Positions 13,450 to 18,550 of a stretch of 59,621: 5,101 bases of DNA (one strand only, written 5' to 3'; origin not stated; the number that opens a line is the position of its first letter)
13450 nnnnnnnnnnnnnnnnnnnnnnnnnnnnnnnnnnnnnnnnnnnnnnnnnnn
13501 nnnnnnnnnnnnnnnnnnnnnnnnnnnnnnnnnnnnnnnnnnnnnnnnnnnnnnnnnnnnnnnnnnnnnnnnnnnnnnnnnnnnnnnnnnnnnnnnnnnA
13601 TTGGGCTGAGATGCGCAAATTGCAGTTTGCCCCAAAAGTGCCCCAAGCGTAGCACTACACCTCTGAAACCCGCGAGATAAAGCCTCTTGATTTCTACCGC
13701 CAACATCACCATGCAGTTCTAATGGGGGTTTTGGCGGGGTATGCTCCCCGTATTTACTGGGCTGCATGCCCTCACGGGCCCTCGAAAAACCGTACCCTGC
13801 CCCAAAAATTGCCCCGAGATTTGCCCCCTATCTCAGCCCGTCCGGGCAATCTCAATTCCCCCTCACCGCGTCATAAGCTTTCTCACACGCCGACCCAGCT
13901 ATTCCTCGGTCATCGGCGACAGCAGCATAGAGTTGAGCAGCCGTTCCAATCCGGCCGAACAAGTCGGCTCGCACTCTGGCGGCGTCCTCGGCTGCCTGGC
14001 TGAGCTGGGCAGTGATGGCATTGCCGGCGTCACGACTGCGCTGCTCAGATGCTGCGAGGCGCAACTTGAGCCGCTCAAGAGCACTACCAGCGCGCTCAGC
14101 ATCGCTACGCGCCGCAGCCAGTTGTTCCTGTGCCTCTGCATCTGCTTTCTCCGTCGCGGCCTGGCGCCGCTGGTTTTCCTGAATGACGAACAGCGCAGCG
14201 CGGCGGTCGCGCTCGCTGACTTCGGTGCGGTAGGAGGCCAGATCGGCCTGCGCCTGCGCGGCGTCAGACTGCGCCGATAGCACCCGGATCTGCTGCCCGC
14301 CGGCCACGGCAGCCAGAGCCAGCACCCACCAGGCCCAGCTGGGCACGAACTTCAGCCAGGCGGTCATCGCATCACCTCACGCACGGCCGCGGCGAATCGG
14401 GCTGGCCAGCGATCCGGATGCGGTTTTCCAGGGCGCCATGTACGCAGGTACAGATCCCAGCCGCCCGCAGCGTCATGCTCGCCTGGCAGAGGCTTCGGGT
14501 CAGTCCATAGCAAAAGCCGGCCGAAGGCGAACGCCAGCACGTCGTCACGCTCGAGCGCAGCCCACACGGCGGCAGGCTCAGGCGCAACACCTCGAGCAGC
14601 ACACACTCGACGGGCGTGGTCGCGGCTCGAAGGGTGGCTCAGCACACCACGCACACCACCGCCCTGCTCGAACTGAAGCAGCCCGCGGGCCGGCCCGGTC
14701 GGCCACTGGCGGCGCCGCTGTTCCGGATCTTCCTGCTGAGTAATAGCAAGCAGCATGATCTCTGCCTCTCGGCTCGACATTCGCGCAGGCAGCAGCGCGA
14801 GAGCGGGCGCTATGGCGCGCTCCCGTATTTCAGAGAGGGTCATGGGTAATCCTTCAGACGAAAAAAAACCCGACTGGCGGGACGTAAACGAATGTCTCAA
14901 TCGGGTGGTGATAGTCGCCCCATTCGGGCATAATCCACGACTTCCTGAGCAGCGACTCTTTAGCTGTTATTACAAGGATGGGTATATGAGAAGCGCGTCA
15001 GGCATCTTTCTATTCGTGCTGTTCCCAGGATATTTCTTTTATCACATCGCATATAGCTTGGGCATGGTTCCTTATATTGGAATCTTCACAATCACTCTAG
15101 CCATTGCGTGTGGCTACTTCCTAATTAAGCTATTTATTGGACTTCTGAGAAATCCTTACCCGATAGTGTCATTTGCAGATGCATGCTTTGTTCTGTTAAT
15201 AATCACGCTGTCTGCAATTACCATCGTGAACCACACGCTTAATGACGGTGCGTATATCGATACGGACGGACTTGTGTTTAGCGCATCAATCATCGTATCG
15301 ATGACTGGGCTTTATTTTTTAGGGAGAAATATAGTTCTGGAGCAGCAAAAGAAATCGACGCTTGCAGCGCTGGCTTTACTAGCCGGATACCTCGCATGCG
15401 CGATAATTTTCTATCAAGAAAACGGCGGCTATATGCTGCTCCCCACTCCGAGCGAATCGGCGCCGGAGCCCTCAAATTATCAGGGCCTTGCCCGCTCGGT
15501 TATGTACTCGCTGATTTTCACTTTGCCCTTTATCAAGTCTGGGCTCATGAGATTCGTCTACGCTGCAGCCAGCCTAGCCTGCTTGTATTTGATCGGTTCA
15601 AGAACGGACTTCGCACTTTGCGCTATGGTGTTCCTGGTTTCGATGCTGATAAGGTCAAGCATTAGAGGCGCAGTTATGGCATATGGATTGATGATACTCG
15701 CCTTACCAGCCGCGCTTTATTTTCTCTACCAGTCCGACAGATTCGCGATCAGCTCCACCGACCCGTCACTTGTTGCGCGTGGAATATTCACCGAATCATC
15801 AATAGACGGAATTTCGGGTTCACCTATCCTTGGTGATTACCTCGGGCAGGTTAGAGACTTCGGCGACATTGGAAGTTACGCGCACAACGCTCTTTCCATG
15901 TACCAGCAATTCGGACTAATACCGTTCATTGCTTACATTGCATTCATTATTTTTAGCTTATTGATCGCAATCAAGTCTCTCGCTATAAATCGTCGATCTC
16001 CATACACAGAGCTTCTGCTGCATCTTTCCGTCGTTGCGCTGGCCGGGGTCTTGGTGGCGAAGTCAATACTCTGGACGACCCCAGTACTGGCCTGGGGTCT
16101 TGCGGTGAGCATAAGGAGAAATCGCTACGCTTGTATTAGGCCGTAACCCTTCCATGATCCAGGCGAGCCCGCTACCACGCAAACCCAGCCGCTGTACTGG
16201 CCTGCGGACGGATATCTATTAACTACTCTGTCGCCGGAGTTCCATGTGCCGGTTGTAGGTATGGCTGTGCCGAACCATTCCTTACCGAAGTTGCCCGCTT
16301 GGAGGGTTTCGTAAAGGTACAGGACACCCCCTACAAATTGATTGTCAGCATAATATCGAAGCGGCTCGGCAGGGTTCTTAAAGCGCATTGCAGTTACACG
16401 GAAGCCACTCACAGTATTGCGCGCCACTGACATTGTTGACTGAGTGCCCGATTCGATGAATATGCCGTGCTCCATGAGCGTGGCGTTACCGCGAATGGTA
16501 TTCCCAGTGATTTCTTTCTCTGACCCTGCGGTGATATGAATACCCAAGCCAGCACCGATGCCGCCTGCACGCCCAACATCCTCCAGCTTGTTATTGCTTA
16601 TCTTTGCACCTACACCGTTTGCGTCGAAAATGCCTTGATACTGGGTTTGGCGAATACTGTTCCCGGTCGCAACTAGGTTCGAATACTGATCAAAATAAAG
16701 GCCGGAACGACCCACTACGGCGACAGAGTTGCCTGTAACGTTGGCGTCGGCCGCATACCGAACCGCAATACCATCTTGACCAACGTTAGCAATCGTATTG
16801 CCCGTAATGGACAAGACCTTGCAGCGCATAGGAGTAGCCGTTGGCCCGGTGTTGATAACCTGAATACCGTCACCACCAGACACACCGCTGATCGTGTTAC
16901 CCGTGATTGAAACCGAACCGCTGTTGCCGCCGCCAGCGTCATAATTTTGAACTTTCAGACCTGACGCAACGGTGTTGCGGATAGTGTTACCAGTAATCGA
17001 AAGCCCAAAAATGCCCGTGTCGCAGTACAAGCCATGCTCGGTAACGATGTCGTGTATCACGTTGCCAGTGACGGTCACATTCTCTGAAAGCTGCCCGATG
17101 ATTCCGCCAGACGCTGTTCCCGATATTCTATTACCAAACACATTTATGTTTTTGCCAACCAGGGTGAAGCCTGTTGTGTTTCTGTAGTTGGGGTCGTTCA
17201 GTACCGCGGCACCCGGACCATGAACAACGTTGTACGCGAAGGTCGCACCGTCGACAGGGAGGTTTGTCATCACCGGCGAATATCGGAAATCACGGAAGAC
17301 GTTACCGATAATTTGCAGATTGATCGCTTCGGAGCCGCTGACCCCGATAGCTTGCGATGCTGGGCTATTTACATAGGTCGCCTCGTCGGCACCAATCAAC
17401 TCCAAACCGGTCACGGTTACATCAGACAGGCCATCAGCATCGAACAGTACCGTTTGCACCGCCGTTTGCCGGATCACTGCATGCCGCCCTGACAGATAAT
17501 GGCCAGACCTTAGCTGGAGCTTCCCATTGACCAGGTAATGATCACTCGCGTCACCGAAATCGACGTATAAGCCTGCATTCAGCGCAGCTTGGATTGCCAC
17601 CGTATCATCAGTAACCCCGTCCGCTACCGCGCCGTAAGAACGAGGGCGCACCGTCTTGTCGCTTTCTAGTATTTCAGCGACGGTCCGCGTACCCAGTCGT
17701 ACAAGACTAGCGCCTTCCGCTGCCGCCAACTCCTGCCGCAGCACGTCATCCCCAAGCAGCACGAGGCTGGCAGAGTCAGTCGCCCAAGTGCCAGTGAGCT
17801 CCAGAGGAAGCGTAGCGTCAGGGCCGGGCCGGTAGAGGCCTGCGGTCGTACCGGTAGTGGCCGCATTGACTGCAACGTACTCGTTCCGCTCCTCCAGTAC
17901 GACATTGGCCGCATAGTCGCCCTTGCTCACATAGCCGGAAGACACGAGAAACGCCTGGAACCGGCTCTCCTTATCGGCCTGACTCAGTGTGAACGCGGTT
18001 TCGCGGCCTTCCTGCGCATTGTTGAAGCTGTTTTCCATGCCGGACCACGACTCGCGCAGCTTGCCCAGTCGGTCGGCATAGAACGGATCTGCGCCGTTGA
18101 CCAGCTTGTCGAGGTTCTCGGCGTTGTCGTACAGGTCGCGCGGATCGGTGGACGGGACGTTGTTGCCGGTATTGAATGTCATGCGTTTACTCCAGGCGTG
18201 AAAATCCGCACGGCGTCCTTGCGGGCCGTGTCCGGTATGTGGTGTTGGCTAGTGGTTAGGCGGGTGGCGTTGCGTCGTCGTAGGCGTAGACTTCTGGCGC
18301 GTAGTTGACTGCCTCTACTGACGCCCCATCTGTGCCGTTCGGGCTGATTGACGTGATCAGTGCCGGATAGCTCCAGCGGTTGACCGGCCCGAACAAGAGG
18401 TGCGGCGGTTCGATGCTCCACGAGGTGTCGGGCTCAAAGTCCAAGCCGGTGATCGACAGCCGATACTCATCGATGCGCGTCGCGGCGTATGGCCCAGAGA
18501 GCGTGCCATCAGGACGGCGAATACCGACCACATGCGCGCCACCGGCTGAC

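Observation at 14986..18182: Serotype-conversion-like pair: AT-rich Wzy-like membrane protein next to a beta-helix tailspike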

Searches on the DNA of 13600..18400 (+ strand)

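Call 6: search_dna_similar(query=window:13600-18400:+, collection=phages, mode=near, max_rows=20)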
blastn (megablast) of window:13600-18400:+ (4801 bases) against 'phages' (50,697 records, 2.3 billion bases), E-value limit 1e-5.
Records with a match: 3; places in all: 3; records where one place covers at least 80% of the query: 0.
Best place of each record, by identity: 80-90% 2; 60-80% 1.
By first word of the organism name: Pseudomonas 3.
By host as written in the record: Pseudomonas sp. 1-1-1b 2; Pseudomonas stutzeri 1.
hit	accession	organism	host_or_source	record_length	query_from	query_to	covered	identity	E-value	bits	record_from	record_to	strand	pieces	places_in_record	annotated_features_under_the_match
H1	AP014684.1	Pseudomonas phage PS-1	Pseudomonas sp. 1-1-1b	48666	760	4654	22%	87.9%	0e+0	1240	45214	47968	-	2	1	hypothetical protein (x2) | lysozyme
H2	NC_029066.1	Pseudomonas phage PS-1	Pseudomonas sp. 1-1-1b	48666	760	4654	22%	87.9%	0e+0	1240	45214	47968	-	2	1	tail fiber protein | hypothetical protein | Rz-like spanin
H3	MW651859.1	Pseudomonas phage vB_PstS-pAN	Pseudomonas stutzeri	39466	818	1282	10%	73.8%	8e-36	159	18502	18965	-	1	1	hypothetical protein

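Call 8: get_annotated_region(hit=H2, flank=6000)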
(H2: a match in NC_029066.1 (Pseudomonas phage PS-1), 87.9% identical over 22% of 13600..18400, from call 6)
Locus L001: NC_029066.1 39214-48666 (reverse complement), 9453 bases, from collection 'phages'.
description: Pseudomonas phage PS-1 DNA, complete sequence.
organism: Pseudomonas phage PS-1 (NCBI taxid 1573458)
taxonomy: Viruses; Duplodnaviria; Heunggongvirae; Uroviricota; Caudoviricetes
host: Pseudomonas sp. 1-1-1b; source: -; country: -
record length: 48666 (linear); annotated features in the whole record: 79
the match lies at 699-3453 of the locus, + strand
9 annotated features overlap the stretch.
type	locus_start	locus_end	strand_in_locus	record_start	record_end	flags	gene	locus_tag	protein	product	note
CDS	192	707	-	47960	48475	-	-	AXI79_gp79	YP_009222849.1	Rz-like spanin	PS1_79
CDS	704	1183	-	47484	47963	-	-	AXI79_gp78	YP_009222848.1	hypothetical protein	PS1_78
CDS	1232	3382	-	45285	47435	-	-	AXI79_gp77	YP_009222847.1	tail fiber protein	PS1_77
CDS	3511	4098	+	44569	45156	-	-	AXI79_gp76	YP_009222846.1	HNH endonuclease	PS1_76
CDS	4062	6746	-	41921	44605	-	-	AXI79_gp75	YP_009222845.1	tail protein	PS1_75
CDS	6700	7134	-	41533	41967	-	-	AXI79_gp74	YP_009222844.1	minor tail protein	PS1_74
CDS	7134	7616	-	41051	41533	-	-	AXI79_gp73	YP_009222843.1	minor tail protein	PS1_73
CDS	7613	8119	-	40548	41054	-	-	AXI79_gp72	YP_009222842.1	virion structural protein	PS1_72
CDS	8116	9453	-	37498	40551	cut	-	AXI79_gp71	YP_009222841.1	tail length tape measure protein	PS1_71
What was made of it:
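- Slot usage: phage PS-1 has an empty slot (call 8).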
